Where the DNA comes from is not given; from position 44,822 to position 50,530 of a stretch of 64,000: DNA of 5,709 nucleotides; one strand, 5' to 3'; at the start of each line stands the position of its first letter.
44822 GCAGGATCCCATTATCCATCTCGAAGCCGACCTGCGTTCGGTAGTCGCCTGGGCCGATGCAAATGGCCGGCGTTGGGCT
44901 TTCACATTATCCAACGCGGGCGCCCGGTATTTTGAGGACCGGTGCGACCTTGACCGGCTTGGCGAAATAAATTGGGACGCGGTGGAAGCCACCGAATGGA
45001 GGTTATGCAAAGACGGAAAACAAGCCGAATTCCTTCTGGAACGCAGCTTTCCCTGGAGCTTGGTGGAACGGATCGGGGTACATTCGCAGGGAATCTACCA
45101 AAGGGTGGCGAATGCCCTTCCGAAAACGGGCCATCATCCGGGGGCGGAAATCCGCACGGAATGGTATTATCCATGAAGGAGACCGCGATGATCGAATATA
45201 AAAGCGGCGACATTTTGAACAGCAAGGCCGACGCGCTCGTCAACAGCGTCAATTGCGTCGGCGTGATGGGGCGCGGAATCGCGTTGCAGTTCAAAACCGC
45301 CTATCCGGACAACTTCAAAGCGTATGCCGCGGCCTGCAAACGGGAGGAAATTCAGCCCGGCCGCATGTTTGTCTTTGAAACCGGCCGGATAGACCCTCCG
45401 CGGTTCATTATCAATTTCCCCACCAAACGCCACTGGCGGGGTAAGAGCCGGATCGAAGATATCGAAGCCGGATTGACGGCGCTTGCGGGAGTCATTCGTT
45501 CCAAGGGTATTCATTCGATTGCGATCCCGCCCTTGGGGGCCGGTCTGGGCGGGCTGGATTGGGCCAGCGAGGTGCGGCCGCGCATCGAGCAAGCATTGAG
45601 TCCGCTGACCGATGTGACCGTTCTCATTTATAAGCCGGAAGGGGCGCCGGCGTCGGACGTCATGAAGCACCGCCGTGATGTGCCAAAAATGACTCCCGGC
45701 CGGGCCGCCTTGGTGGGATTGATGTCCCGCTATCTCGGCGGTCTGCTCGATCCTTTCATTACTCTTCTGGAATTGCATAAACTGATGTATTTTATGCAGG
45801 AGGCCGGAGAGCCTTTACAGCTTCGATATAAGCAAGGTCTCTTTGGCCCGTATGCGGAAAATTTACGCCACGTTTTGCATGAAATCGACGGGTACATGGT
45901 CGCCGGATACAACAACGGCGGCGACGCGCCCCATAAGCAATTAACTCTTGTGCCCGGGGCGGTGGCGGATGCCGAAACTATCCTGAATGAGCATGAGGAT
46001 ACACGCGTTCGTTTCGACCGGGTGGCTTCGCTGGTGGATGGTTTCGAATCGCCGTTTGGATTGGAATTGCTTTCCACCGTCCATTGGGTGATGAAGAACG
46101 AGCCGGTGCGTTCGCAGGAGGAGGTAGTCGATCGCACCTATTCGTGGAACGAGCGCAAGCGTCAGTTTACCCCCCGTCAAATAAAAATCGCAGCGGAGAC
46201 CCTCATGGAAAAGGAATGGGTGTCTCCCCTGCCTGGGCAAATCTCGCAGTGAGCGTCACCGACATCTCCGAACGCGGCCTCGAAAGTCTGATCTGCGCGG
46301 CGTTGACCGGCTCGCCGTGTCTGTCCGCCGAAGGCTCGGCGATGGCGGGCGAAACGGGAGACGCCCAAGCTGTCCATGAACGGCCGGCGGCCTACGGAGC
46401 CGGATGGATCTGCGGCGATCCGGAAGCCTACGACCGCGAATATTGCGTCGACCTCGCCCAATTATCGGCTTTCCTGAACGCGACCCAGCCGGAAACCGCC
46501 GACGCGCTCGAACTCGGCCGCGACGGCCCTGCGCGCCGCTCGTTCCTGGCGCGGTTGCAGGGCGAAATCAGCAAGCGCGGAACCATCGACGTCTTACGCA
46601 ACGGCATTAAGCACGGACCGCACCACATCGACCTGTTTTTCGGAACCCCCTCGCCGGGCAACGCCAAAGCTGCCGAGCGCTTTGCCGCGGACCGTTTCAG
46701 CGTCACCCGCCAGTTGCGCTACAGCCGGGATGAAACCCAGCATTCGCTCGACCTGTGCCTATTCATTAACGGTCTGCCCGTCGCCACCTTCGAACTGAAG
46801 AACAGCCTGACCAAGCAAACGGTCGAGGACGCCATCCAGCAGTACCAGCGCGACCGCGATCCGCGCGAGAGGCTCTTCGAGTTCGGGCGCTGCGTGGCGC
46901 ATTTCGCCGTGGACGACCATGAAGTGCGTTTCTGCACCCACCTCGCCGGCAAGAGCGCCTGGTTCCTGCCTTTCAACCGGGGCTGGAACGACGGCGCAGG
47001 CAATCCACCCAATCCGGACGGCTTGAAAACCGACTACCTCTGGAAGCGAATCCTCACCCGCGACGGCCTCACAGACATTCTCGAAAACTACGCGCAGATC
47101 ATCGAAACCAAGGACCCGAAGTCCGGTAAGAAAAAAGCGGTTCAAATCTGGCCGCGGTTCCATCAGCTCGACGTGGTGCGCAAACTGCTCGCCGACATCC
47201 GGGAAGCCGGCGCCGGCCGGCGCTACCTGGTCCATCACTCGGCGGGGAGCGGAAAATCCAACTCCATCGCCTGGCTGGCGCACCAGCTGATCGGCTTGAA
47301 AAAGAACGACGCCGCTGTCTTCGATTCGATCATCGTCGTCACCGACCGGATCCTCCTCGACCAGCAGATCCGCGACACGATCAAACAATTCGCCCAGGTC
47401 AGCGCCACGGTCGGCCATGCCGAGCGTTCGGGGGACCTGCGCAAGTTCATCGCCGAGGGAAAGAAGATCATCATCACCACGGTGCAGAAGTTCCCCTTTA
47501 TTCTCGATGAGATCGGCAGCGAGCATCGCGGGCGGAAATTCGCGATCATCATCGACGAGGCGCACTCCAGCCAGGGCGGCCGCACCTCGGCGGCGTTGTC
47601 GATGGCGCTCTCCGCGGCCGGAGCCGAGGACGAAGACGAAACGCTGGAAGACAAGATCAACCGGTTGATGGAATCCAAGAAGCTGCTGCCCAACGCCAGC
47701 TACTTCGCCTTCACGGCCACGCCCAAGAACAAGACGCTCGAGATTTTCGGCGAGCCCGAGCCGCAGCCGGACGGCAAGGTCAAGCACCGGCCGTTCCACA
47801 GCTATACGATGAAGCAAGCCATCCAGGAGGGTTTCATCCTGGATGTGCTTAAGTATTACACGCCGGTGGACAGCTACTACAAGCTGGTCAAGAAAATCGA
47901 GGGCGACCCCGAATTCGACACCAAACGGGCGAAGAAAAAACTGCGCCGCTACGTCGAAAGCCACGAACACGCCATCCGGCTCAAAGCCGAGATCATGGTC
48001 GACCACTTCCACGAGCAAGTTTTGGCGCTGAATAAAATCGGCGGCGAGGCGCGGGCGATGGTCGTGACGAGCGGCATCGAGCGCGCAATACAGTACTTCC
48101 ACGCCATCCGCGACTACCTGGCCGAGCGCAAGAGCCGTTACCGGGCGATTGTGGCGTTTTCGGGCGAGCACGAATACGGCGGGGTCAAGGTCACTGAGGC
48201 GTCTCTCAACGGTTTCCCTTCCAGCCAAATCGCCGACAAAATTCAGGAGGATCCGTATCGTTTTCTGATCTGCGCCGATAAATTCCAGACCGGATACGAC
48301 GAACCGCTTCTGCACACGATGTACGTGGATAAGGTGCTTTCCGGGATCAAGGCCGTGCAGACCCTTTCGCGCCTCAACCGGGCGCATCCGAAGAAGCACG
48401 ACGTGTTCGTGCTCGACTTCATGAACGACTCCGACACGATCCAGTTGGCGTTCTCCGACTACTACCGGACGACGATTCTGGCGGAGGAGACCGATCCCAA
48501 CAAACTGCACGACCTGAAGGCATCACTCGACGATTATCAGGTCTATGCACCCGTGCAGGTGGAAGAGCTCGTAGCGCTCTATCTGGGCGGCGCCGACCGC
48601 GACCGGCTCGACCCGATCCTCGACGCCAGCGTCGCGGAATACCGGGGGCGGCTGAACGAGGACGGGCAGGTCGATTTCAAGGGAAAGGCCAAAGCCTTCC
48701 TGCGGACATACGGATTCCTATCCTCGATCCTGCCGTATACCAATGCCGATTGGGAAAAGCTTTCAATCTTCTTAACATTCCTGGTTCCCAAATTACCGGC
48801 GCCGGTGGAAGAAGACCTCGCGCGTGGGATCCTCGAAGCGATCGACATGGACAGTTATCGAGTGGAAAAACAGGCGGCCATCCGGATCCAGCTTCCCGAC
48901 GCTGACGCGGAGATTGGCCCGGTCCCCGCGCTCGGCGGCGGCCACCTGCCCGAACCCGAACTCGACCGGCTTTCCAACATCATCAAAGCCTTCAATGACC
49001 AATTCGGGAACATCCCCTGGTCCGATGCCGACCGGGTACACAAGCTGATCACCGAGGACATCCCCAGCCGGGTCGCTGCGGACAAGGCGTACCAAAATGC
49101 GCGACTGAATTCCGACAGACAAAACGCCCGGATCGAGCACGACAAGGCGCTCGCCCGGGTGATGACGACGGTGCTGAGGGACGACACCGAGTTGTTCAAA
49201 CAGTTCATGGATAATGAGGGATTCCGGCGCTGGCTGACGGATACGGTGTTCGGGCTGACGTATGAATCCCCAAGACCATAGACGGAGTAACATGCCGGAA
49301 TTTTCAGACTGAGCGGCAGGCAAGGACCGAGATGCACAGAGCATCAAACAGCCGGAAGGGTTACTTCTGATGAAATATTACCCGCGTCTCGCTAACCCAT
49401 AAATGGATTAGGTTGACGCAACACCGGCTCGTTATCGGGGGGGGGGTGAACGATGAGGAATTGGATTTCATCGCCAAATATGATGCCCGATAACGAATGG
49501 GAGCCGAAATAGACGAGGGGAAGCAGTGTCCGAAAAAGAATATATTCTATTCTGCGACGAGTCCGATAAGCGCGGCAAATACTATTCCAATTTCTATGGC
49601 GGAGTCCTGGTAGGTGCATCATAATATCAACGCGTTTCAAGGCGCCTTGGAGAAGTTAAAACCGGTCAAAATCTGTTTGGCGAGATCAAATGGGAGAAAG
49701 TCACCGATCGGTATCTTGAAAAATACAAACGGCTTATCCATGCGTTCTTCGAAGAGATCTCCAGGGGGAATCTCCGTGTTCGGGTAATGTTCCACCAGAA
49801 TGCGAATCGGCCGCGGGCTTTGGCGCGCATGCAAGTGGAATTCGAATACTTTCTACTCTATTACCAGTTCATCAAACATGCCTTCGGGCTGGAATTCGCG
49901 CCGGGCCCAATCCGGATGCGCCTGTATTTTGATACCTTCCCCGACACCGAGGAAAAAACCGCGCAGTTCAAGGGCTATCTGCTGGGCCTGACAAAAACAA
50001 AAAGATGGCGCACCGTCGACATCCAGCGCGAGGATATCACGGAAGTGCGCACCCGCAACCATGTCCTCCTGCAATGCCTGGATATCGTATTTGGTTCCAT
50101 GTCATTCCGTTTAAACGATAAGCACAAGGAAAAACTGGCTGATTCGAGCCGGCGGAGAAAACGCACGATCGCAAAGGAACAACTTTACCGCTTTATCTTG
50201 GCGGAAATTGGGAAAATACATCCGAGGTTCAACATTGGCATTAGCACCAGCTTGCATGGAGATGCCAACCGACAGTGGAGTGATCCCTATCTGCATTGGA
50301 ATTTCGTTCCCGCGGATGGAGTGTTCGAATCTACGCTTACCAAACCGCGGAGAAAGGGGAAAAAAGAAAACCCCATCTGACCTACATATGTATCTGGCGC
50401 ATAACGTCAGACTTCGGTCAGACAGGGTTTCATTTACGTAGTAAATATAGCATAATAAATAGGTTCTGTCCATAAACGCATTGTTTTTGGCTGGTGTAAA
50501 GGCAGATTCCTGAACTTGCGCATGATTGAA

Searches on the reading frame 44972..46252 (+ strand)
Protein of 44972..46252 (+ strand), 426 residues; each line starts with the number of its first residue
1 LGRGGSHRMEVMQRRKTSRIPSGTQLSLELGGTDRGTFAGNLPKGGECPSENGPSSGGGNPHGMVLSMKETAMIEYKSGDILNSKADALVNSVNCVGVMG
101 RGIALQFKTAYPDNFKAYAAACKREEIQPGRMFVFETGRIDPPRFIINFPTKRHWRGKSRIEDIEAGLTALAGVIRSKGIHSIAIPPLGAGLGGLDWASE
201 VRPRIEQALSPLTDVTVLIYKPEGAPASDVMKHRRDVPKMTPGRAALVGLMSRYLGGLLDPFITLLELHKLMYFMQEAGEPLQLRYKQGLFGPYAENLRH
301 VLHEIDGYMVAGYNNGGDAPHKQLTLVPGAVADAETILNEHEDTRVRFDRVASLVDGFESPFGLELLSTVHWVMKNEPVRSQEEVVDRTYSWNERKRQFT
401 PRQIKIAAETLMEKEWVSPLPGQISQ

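Call 59: search_protein_families(library=pfam, proteins=[window:44972-46252:+], max_evalue=0.001)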
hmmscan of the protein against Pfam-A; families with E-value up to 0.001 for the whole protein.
window:44972-46252:+ (426 aa): 1 family
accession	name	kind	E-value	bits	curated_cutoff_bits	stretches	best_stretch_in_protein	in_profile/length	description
PF01661.27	Macro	-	2.7e-24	85.8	22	1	90-198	1-112/118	Macro domain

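Call 99: search_protein_families(library=padloc, proteins=[window:44972-46252:+], max_evalue=0.001)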
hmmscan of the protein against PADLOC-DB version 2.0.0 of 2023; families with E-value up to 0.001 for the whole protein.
window:44972-46252:+ (426 aa): 1 family
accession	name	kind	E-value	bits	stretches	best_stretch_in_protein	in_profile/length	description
PDLC02990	DarG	-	4.7e-136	451.6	1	73-414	1-328/329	-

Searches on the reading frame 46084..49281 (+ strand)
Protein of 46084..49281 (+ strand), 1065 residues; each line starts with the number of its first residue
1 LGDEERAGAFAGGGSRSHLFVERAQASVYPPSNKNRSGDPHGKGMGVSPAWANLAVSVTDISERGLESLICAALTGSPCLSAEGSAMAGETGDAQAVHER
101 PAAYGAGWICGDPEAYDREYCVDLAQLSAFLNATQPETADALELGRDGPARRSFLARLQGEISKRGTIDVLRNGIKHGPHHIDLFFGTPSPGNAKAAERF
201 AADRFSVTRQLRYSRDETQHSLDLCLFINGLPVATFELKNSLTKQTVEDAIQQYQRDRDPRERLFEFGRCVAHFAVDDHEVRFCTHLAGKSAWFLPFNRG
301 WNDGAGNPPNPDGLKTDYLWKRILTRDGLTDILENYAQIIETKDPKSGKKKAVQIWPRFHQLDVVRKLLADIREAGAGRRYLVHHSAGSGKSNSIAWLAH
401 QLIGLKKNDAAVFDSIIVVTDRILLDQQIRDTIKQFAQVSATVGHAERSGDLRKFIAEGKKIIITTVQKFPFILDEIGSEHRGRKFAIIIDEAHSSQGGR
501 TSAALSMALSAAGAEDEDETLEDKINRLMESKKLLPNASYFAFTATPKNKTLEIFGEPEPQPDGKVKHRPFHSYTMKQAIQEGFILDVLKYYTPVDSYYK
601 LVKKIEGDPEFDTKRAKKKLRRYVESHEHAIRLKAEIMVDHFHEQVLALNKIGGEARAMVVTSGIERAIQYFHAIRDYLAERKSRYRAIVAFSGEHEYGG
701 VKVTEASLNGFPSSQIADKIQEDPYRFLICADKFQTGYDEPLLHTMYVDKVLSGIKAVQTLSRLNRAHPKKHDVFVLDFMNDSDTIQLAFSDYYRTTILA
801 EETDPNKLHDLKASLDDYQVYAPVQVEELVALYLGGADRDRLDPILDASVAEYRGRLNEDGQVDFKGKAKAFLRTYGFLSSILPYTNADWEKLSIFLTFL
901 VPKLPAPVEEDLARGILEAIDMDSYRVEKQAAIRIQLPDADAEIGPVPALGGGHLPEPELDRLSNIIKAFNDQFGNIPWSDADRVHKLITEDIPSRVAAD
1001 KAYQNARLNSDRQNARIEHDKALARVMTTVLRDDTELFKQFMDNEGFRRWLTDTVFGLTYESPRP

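Call 59: search_protein_families(library=pfam, proteins=[window:46084-49281:+], max_evalue=0.001)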
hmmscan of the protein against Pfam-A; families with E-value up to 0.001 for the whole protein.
window:46084-49281:+ (1065 aa): 5 families
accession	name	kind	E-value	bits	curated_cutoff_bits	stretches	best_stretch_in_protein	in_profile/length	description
PF18766.7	SWI2_SNF2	-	1.2e-29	104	26.7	1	360-593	1-192/221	SWI2/SNF2 ATPase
PF04313.20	HSDR_N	-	2e-20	74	25.1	1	200-290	107-196/198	Type I restriction enzyme R protein N terminus (HSDR_N)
PF04851.21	ResIII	-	7.9e-16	58.8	22.5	1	357-548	4-163/164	Type III restriction enzyme, res subunit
PF22679.2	T1R_D3-like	-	2.4e-12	48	27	1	717-772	90-149/158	Type I restriction enzyme subunit R domain 3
PF00270.35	DEAD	-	1e-08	35.5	26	1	374-551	10-163/167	DEAD/DEAH box helicase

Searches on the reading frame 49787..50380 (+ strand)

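Call 59: search_protein_families(library=pfam, proteins=[window:49787-50380:+], max_evalue=0.001)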
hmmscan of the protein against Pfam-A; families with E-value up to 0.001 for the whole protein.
window:49787-50380:+ (197 aa): 0 families

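Call 99: search_protein_families(library=padloc, proteins=[window:49787-50380:+], max_evalue=0.001)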
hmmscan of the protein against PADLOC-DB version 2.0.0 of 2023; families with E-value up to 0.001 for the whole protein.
window:49787-50380:+ (197 aa): 1 family
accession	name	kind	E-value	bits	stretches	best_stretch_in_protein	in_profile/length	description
PDLC04353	PDC-M04A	-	0.0004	17.8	1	18-116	104-189/232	-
